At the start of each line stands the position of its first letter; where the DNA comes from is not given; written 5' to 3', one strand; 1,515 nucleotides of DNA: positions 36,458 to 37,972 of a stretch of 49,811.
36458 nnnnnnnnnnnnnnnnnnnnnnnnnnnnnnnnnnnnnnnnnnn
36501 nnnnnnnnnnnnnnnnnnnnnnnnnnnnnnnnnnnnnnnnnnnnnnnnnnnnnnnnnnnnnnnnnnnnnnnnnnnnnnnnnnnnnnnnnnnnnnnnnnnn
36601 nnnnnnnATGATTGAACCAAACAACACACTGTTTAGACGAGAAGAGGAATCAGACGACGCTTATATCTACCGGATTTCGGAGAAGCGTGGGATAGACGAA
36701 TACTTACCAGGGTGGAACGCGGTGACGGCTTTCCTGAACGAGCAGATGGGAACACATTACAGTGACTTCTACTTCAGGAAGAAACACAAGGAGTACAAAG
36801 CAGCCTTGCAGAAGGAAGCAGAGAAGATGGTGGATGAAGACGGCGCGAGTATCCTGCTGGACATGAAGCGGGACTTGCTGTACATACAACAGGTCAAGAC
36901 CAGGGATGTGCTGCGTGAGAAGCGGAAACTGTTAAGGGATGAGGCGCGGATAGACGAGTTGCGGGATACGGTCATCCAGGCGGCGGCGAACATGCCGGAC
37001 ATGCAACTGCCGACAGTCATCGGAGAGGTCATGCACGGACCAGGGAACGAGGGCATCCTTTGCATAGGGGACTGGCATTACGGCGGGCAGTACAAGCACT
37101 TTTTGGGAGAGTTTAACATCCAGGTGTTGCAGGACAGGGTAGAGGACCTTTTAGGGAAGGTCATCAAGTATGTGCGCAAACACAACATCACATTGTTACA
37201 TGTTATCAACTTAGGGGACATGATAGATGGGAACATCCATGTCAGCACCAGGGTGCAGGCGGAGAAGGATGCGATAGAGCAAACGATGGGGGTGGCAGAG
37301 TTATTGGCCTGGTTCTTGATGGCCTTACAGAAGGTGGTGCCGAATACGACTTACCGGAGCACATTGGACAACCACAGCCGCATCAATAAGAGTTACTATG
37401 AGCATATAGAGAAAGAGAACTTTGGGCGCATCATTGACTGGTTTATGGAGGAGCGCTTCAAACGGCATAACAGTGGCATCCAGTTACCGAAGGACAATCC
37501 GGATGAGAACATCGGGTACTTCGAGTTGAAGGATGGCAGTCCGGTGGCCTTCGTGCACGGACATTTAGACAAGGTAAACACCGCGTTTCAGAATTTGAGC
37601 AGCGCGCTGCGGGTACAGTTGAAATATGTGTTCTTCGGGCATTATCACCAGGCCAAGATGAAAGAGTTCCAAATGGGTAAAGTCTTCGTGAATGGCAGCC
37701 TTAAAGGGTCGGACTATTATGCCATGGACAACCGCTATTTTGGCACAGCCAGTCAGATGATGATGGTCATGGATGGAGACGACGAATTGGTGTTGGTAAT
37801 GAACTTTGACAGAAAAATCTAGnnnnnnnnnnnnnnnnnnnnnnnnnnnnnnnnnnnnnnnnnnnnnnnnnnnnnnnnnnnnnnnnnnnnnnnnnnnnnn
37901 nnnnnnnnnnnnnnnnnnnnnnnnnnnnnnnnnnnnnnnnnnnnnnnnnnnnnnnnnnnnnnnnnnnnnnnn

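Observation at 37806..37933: Perfect consensus promoter followed ~45 nt later by a terminator, directly upstream of the terminase genes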

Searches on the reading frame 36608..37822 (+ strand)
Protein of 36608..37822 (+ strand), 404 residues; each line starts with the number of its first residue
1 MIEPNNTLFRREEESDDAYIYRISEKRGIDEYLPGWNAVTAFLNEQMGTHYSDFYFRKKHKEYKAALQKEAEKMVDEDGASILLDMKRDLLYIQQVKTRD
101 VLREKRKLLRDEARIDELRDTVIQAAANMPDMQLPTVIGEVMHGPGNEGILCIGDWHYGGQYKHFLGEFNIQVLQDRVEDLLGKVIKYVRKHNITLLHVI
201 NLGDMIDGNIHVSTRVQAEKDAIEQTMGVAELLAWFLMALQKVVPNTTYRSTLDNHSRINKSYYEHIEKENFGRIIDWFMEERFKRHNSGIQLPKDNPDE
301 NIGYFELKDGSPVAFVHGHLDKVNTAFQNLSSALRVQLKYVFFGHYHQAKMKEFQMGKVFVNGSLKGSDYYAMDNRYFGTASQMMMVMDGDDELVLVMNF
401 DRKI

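Call 91: search_protein_families(library=ncbifam, proteins=[window:36608-37822:+], max_evalue=0.01)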
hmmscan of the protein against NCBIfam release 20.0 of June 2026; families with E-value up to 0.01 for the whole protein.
window:36608-37822:+ (404 aa): 0 families

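Call 100: find_homologous_proteins(query=window:36608-37822:+, max_evalue=1e-20)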
Query window:36608-37822:+ (404 aa): 230 proteins with E <= 1e-20 among 5569 candidates; the best 120 are listed.
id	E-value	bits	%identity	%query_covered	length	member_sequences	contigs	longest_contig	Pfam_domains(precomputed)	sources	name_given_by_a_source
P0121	5.6e-273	923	100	100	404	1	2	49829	PF27386.1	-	-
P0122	3.7e-116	407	52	94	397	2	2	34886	PF12850.13,PF27386.1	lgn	-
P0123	1.1e-112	395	47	97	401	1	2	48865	PF27386.1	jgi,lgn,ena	-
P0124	5.9e-110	386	48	97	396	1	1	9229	PF27386.1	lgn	-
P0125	1.2e-107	379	48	97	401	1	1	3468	PF27386.1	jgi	jgi:hypothetical protein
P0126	3.3e-101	357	44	96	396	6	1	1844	PF27386.1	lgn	-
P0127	9.8e-98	346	46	97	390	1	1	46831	PF27386.1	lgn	-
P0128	2.7e-96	341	45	97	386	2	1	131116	PF27386.1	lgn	-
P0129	1.4e-90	322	43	97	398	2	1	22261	PF27386.1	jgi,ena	-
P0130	1.8e-90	322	43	95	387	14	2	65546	PF27386.1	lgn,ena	-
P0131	1.2e-89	319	42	95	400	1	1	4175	PF27386.1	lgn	-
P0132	1.8e-89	319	41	97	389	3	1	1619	PF27386.1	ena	-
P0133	1.1e-88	316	42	95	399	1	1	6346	PF27386.1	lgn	-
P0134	2.3e-88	315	43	96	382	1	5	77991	PF27386.1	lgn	-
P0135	2.8e-88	315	42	97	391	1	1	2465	PF27386.1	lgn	-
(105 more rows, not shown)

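Call 101: find_encoding_contigs(protein=P0122, flank=2500, max_places=2)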
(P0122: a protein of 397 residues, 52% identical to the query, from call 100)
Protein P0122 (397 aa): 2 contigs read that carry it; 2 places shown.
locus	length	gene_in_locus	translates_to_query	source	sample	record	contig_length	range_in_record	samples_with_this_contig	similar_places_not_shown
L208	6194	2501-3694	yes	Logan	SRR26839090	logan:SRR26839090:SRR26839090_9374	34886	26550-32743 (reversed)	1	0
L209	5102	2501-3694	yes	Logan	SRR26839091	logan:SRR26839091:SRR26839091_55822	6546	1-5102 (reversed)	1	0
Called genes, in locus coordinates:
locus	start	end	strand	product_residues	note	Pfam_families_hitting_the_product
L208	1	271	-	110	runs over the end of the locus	-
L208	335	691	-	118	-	-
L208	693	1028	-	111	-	-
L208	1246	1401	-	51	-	-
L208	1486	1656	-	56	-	-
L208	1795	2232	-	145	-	-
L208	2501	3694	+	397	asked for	PF27386:YonJ_N, PF12850:Metallophos_2 (weak)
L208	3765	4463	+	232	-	-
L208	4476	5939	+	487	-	-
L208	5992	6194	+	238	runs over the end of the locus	PF21939:Gp10_C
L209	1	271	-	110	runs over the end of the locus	-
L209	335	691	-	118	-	-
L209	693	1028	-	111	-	-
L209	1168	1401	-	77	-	-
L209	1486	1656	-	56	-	-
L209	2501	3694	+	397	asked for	PF27386:YonJ_N, PF12850:Metallophos_2 (weak)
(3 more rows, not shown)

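Call 102: find_encoding_contigs(protein=P0123, flank=2500, max_places=2)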
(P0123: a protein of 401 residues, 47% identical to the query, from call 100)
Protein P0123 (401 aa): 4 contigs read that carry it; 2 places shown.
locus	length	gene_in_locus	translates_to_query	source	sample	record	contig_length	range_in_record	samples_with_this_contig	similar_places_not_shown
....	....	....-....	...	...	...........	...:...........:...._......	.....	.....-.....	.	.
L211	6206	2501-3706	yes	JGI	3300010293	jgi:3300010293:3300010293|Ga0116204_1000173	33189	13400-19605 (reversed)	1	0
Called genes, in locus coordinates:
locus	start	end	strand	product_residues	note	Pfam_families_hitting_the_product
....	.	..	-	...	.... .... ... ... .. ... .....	-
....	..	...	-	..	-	-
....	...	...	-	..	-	-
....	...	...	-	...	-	-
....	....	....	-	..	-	-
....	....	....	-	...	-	-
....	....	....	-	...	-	-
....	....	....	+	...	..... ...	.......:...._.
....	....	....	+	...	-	-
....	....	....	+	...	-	-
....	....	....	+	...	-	-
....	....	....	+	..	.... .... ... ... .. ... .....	-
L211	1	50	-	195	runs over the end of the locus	-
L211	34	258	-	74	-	-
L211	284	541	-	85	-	-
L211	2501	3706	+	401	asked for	PF27386:YonJ_N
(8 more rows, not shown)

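Call 103: find_encoding_contigs(protein=P0124, flank=2500, max_places=2)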
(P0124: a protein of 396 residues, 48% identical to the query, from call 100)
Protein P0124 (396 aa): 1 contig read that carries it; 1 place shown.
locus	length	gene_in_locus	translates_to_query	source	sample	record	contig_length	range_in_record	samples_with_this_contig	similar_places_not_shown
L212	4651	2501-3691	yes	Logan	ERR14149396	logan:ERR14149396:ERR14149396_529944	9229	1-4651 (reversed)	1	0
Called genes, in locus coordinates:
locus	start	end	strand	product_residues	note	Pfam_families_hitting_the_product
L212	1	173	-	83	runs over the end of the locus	-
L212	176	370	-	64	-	-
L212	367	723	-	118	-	-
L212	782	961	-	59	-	-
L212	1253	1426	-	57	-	-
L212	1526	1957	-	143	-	-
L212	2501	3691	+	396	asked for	PF27386:YonJ_N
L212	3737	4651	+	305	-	?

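Call 104: find_encoding_contigs(protein=P0127, flank=2500, max_places=2)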
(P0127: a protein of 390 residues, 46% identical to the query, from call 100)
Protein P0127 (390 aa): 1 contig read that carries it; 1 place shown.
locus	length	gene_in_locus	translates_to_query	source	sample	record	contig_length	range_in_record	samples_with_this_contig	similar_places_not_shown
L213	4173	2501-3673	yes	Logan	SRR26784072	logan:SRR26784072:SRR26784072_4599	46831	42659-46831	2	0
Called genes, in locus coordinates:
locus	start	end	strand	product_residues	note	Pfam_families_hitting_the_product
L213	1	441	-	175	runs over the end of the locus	-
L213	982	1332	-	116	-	-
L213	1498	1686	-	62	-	-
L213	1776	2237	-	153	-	-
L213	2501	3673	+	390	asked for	PF27386:YonJ_N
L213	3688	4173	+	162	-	?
